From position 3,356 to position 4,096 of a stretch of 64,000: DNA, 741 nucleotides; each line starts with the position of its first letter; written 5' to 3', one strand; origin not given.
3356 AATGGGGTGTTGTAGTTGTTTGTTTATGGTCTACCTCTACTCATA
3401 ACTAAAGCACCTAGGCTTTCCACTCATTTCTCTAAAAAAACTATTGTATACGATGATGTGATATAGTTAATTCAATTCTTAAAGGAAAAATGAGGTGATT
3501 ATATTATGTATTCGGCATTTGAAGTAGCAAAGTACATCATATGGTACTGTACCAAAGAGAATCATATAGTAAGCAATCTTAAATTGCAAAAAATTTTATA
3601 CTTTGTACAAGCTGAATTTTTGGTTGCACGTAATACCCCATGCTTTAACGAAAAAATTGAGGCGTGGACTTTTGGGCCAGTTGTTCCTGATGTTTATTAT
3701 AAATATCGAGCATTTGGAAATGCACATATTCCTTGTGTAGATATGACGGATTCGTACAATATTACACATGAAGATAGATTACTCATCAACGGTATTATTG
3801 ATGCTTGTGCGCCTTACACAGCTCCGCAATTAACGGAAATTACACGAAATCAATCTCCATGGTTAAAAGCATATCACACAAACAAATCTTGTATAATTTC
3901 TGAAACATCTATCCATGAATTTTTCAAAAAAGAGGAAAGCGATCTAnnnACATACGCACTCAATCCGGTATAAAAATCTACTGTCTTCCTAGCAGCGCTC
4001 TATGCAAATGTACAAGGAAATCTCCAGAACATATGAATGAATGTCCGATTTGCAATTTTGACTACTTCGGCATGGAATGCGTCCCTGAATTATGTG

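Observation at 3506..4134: Panacea-domain (DUF4065) antitoxin-like gene coupled to a 62-aa cysteine-rich ORF: candidate toxin-antitoxin or anti-defence pair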

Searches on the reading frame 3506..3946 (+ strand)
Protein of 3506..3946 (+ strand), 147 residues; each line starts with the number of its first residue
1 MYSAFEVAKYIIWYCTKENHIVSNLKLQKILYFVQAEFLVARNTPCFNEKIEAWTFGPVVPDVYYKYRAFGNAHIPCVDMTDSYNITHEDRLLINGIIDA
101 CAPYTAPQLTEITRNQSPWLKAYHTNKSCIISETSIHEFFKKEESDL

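Call 3: search_protein_families(library=pfam, proteins=[window:3506-3946:+], max_evalue=1)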
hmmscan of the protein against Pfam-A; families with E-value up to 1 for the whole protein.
window:3506-3946:+ (147 aa): 2 families
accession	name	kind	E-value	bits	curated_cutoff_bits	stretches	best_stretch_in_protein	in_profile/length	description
PF13274.11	SocA_Panacea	-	6.9e-16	59.6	25.7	1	27-119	1-112/113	Antitoxin SocA-like, Panacea domain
PF16401.11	DUF5009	-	0.025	14.4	25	1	10-65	192-243/260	Domain of unknown function (DUF5009)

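Call 4: search_protein_families(library=phrogs, proteins=[window:3506-3946:+], max_evalue=0.1)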
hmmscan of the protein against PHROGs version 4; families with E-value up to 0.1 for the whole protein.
window:3506-3946:+ (147 aa): 2 families
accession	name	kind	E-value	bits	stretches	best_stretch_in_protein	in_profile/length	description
phrog_1281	-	unknown function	1.1e-41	143.7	1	1-144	7-154/195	-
phrog_10390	-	unknown function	1.4e-31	111.1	1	2-145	149-296/299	-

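Call 10: find_encoding_contigs(protein=window:3506-3946:+, flank=6000, max_places=10)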
Protein window:3506-3946:+ (147 aa): 22 contigs read that carry it; 10 places shown.
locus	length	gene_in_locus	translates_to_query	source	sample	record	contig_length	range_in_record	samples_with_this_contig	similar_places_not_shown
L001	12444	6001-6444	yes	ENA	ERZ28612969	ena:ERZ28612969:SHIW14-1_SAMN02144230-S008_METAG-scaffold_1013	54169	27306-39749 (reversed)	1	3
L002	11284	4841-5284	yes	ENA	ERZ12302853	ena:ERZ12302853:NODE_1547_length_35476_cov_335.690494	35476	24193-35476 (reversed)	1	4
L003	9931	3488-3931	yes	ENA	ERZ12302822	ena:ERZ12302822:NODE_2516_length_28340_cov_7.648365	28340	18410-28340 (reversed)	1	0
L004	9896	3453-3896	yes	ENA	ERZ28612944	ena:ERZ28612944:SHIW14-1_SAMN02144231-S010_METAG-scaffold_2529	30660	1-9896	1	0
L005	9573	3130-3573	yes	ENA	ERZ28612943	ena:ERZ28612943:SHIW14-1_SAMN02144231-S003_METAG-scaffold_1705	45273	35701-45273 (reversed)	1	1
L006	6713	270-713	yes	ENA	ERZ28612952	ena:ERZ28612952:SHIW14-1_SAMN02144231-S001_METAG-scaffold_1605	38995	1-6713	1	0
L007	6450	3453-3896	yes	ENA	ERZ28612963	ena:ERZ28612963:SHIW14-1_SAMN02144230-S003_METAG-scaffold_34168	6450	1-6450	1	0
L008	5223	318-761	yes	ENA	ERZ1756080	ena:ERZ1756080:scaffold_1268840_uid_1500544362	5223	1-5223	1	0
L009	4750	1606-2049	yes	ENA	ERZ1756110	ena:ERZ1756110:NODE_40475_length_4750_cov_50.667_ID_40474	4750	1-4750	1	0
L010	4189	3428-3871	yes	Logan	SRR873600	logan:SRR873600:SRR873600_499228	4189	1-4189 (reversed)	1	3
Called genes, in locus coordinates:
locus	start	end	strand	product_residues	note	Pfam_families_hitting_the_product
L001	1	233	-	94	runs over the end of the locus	-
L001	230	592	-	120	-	-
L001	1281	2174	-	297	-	-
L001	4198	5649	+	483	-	-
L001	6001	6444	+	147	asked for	PF13274:SocA_Panacea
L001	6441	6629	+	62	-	-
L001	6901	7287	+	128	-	-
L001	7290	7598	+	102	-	-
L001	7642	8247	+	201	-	-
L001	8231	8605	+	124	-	-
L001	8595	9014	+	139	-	-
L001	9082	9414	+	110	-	-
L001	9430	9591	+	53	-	-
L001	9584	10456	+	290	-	PF01145:Band_7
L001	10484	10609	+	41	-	-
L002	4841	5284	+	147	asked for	PF13274:SocA_Panacea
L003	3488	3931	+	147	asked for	PF13274:SocA_Panacea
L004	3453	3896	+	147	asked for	PF13274:SocA_Panacea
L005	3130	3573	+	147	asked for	PF13274:SocA_Panacea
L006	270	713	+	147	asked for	PF13274:SocA_Panacea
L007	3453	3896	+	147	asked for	PF13274:SocA_Panacea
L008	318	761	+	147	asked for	PF13274:SocA_Panacea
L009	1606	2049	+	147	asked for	PF13274:SocA_Panacea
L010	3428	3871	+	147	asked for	PF13274:SocA_Panacea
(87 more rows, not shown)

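Call 23: find_homologous_proteins(query=window:3506-3946:+, max_evalue=0.001)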
Query window:3506-3946:+ (147 aa): 804 proteins with E <= 0.001 among 811 candidates; the best 120 are listed.
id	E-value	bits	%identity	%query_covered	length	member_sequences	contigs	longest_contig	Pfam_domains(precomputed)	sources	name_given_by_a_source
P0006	2.9e-97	340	99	100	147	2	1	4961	PF13274.12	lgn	-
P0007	9.9e-62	225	66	96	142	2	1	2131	PF13274.12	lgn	-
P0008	3.2e-57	210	65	95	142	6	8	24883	PF13274.12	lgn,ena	-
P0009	2.3e-56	208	60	96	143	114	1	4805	PF13274.12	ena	-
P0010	2.1e-55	205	61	95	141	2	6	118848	PF13274.12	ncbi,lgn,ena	-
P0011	1.1e-54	202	61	95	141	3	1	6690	PF13274.12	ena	-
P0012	4.4e-54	200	63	96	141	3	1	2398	PF13274.12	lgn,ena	-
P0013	1.7e-50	189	60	97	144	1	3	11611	PF13274.12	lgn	-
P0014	2.0e-49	185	56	96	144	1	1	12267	PF13274.12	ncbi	ncbi:MAG: Panacea domain-containing protein [Butyricicoccus sp.]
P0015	3.9e-48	181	57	97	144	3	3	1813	PF13274.12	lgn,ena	-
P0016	2.2e-47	178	53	97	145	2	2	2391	PF13274.12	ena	-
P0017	2.4e-47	178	57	97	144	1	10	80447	PF13274.12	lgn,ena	-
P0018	1.1e-46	176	56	97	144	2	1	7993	PF13274.12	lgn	-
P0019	1.1e-46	176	60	84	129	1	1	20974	PF13274.12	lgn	-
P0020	1.2e-46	176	57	96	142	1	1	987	PF13274.12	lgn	-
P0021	1.5e-46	176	58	97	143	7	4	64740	PF13274.12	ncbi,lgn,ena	-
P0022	2.1e-46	175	58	97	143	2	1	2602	PF13274.12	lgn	-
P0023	3.0e-46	175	56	97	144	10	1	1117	PF13274.12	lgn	-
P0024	3.5e-46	175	60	98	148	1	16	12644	PF13274.12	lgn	-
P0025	4.3e-46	174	57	97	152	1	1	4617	PF13274.12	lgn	-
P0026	5.2e-46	174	54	97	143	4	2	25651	PF13274.12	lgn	-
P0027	7.6e-46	174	56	97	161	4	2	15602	PF13274.12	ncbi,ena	-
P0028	7.9e-46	173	56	97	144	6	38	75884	PF13274.12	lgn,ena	-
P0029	9.8e-46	173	57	95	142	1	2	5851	PF13274.12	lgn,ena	-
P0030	1.1e-45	173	55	97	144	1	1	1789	PF13274.12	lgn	-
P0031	1.3e-45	173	56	97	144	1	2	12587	PF13274.12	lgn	-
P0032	1.3e-45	173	60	97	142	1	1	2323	PF13274.12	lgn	-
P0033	1.4e-45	173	53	97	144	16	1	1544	PF13274.12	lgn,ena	-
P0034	1.8e-45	172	57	97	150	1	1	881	PF13274.12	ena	-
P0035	1.9e-45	172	56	97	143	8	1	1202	PF13274.12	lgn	-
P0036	2.1e-45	172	55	97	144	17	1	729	PF13274.12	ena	-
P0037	2.3e-45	172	55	97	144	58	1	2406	PF13274.12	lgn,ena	-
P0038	2.8e-45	172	57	96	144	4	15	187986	PF13274.12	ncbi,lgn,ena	-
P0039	2.9e-45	172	55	95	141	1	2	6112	PF13274.12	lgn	-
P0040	2.9e-45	172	53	97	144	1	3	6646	PF13274.12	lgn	-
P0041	3.7e-45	171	54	97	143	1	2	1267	PF13274.12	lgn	-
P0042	4.1e-45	171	56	97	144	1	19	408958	PF13274.12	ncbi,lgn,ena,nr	nr:type II toxin-antitoxin system antitoxin SocA domain-containing protein [uncultured Anaerostipes 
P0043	5.9e-45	171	55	97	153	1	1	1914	PF13274.12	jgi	-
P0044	6.0e-45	171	55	97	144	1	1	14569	PF13274.12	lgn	-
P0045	7.5e-45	170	55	97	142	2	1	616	PF13274.12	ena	-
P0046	8.2e-45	170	57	84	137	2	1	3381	PF13274.12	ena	-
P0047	8.2e-45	170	54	97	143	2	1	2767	PF13274.12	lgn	-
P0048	9.0e-45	170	52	97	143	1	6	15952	PF13274.12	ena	-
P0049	9.0e-45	170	56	97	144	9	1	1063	PF13274.12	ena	-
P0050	9.1e-45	170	55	96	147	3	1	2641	PF13274.12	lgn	-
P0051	9.1e-45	170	56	97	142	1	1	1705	PF13274.12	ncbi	-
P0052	1.2e-44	170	55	97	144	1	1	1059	PF13274.12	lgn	-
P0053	1.2e-44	170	56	97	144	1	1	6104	PF13274.12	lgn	-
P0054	1.2e-44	170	55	97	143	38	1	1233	PF13274.12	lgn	-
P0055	1.2e-44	170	55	97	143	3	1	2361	PF13274.12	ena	-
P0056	1.4e-44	169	52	97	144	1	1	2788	PF13274.12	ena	-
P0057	1.4e-44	169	54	97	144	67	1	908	PF13274.12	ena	-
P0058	1.4e-44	169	52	97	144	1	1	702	PF13274.12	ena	-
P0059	1.4e-44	169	59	84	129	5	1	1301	PF13274.12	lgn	-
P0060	1.8e-44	169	56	97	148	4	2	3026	PF13274.12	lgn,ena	-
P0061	1.9e-44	169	57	97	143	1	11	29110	PF13274.12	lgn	-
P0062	1.9e-44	169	55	97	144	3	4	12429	PF13274.12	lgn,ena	-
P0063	2.0e-44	169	54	97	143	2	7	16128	PF13274.12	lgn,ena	-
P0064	2.1e-44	169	53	97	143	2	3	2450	PF13274.12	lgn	-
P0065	2.3e-44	169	51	96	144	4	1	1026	PF13274.12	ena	-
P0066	2.4e-44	169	55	95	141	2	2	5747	PF13274.12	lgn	-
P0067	2.5e-44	169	53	97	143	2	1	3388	PF13274.12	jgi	-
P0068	2.9e-44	168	55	97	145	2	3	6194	PF13274.12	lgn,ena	-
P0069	3.5e-44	168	53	98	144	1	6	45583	PF13274.12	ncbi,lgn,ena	-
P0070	3.6e-44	168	56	99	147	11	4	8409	PF13274.12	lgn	-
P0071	3.8e-44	168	54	97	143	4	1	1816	PF13274.12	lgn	-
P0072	3.8e-44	168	56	97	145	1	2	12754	PF13274.12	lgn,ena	-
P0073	3.9e-44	168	55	97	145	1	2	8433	PF13274.12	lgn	-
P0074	4.3e-44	168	54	97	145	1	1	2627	PF13274.12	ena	-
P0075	5.0e-44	168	54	97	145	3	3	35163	PF13274.12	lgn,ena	-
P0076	5.5e-44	168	54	97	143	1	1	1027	PF13274.12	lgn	-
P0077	5.7e-44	167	56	97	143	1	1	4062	PF13274.12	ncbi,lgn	-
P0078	5.7e-44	167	59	86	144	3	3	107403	PF13274.12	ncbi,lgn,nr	ncbi:MAG: DUF4065 domain-containing protein [Coprococcus sp.]|nr:DUF4065 domain-containing protein [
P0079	5.8e-44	167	53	97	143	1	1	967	PF13274.12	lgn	-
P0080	6.2e-44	167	55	97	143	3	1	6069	PF13274.12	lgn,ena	-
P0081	6.4e-44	167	55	97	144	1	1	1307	PF13274.12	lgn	-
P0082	6.8e-44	167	55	97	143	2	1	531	PF13274.12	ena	-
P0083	7.9e-44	167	57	97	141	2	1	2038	PF13274.12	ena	-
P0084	8.5e-44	167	53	97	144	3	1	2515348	PF13274.12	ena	-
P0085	8.6e-44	167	51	99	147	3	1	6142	PF13274.12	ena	-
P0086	8.6e-44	167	53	97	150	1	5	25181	PF13274.12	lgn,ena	-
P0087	9.2e-44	167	53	97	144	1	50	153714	PF13274.12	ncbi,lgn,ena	-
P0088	9.6e-44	167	55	95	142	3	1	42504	PF13274.12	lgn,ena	-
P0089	1.1e-43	167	54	97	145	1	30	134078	PF13274.12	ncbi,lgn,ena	-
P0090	1.1e-43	166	55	97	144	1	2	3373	PF13274.12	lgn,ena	-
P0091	1.3e-43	166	51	97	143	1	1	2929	PF13274.12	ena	-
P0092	1.3e-43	166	58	84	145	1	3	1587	PF13274.12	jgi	jgi:uncharacterized phage-associated protein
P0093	1.3e-43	166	55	97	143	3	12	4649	PF13274.12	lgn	-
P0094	1.4e-43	166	55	95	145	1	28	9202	PF13274.12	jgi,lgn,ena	-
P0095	1.5e-43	166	52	97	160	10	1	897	PF13274.12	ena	-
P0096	1.5e-43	166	55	97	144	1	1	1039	PF13274.12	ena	-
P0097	1.5e-43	166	51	97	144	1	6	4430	PF13274.12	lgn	-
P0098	1.6e-43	166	54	97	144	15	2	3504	PF13274.12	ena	-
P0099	1.7e-43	166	53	98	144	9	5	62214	PF13274.12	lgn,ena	-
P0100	2.2e-43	166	53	97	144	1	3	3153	PF13274.12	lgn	-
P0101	2.2e-43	166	54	95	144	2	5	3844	PF13274.12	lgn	-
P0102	2.3e-43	165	54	96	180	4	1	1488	PF13274.12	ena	-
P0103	2.5e-43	165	54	95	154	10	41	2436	PF13274.12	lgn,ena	-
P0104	2.6e-43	165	54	97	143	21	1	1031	PF13274.12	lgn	-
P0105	2.6e-43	165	55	96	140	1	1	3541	PF13274.12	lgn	-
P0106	2.7e-43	165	54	97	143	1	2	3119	PF13274.12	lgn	-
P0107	2.7e-43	165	51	97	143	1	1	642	PF13274.12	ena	-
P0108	3.1e-43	165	53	97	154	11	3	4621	PF13274.12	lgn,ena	-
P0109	3.3e-43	165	51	97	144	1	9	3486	PF13274.12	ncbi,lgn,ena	-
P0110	3.5e-43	165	52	98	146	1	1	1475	PF13274.12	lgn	-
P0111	3.6e-43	165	53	97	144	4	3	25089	PF13274.12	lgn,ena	-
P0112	4.0e-43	165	57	95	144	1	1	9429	PF13274.12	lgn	-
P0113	4.1e-43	165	53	97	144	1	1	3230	PF13274.12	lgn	-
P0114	4.2e-43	165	52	95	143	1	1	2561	PF13274.12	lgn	-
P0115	4.4e-43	165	52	96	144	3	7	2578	PF13274.12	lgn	-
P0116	5.1e-43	164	55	97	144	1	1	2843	PF13274.12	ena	-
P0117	5.4e-43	164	53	97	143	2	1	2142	PF13274.12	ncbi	-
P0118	5.5e-43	164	56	95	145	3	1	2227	PF13274.12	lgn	-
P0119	5.5e-43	164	52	97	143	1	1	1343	PF13274.12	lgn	-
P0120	5.9e-43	164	51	95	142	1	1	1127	PF13274.12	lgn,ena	-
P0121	6.3e-43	164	52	97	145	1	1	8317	PF13274.12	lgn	-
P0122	7.1e-43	164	56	95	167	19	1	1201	PF13274.12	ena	-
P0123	7.4e-43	164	51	98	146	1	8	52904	PF13274.12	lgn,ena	-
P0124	7.5e-43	164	56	95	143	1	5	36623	PF13274.12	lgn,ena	-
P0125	7.7e-43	164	53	97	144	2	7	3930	PF13274.12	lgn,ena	-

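Call 25: find_related_loci(query=A2, collection=viral_contigs, flank=4000)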
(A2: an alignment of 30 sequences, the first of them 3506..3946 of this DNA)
Query A2 (147 aa) in viral_contigs; peptide patterns used: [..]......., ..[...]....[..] (x = any residue, [..] = any of these).
383 stretches matched a pattern; 357 encode a relative of the query (tblastn E <= 1e-3); the best 80 are kept; 80 distinct loci.
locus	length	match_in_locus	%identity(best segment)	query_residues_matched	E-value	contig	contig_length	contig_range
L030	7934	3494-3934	100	1-147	3e-100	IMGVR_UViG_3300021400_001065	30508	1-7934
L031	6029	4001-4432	53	1-143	5e-51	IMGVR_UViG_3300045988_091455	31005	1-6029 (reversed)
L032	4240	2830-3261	56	1-143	2e-50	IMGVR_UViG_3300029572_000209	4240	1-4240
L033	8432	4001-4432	56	1-143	2e-50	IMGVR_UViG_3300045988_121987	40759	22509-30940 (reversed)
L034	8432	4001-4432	53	1-143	2e-48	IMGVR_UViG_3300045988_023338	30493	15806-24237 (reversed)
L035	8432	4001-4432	53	1-143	2e-48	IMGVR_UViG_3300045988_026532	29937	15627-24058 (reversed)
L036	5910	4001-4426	51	1-141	3e-48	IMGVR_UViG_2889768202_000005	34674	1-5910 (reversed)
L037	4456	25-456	53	1-143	1e-47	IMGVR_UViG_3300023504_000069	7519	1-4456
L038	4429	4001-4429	53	1-142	2e-47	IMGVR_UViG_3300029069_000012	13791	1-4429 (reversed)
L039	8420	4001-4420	51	1-140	4e-47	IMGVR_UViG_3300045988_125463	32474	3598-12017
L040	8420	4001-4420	51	1-140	3e-47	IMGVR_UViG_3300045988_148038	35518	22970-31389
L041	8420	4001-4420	51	1-140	3e-47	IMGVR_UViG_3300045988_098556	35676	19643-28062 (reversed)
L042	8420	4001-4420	51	1-140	3e-47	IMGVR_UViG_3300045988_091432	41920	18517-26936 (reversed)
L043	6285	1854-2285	51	1-143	2e-45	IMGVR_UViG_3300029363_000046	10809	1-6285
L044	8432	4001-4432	50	1-143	5e-45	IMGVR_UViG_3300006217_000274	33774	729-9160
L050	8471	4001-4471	45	2-143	2e-41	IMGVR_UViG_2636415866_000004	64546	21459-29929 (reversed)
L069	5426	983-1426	46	1-140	4e-37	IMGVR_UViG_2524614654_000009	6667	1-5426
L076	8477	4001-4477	45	2-142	1e-36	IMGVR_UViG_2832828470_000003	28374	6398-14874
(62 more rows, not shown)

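Call 26: find_related_loci(query=A2, collection=genome_contigs, flank=4000)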
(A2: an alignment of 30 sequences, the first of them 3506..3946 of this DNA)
Query A2 (147 aa) in genome_contigs; peptide patterns used: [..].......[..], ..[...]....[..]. (x = any residue, [..] = any of these).
600 stretches matched a pattern (row limit reached: there are more); 539 encode a relative of the query (tblastn E <= 1e-3); the best 80 are kept; 80 distinct loci.
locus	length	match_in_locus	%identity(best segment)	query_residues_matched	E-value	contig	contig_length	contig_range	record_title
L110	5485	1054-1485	56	1-141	1e-54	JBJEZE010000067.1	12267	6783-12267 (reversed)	MAG: Butyricicoccus sp. isolate PUUB37_bin.012 NODE_3533_length_12267_cov_10.718392, whole genome shotgun sequence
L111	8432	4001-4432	56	1-143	4e-52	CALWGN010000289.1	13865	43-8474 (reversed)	MAG: uncultured Lachnospiraceae bacterium isolate E0_LS__bin228 genome assembly, contig: E0_LS__k127_1618280, whole geno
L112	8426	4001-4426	58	1-142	6e-52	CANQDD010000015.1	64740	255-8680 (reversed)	MAG: uncultured Clostridia bacterium isolate Lapin-001__bin71 genome assembly, contig: Lapin-001__NODE_634_length_64740_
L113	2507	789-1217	55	1-143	3e-51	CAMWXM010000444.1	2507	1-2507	MAG TPA_asm: uncultured Ruminococcus sp. isolate SRR14411257_bin.9_metawrap_v1.3_MAG genome assembly, contig: NODE.7617_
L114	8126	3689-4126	53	1-146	2e-50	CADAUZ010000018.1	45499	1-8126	MAG: Ruminococcaceae bacterium isolate RUG13650 genome assembly, contig: RUG13650_asm_18, whole genome shotgun sequence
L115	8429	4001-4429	53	1-143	5e-50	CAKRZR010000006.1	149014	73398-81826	MAG: uncultured Eubacteriales bacterium isolate REFINED_METABAT215_TOP10_CONTIGS_1500_ASSEMBLY_K77_MERGED__Nepal_MoBio_F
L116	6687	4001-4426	55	1-142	5e-49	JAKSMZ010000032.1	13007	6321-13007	MAG: Bacteroidales bacterium isolate Horse_feces138 MAG138_32, whole genome shotgun sequence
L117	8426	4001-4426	54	1-140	2e-48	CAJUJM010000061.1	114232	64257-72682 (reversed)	MAG TPA_asm: uncultured Lachnospiraceae bacterium isolate MGBC140257 genome assembly, contig: MGBC140257.61, whole genom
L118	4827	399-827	52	1-142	4e-48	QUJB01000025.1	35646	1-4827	Clostridium sp. AM30-24 AM30-24.Scaf25, whole genome shotgun sequence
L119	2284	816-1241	54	1-142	2e-48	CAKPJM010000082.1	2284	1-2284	MAG: uncultured Clostridia bacterium isolate REFINED_METABAT215_TOP10_CONTIGS_1500_ASSEMBLY_K77_MERGED__Hadza_PheChl_Fib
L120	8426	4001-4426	51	1-141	3e-48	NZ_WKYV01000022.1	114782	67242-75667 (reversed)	Lactonifactor sp. BIOML-A5 scaffold22_size114596, whole genome shotgun sequence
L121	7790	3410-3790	57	1-126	1e-47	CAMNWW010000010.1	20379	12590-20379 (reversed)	MAG: uncultured Lachnospiraceae bacterium isolate SRR19792994_bin.75_metawrap_v1.3_MAG genome assembly, contig: ERZ12290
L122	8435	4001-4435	52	1-143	3e-47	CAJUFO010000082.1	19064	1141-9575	MAG TPA_asm: uncultured Acetatifactor sp. isolate MGBC129547 genome assembly, contig: MGBC129547.82, whole genome shotgu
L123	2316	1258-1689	53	1-142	2e-47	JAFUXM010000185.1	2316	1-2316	MAG: Synergistaceae bacterium isolate RGIG4915 Roe_deer_Rumen-3__c227212, whole genome shotgun sequence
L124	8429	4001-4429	50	1-143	3e-46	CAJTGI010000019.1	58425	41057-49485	Clostridiaceae bacterium isolate C70 genome assembly, contig: MGBC000210.19, whole genome shotgun sequence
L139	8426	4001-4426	52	1-141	1e-45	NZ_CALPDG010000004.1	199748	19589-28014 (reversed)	Mediterraneibacter agrestimuris strain DSM 111629 NODE_4_length_199748_cov_18.087819, whole genome shotgun sequence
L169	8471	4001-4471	40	2-140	3e-35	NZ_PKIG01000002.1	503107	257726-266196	Streptococcus oralis subsp. dentisani strain UMB0832 .16933_8_21.2, whole genome shotgun sequence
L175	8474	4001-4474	40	1-140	8e-35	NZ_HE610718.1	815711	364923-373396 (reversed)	Peptoniphilus senegalensis JC140 strain type strain: JC140, whole genome shotgun sequence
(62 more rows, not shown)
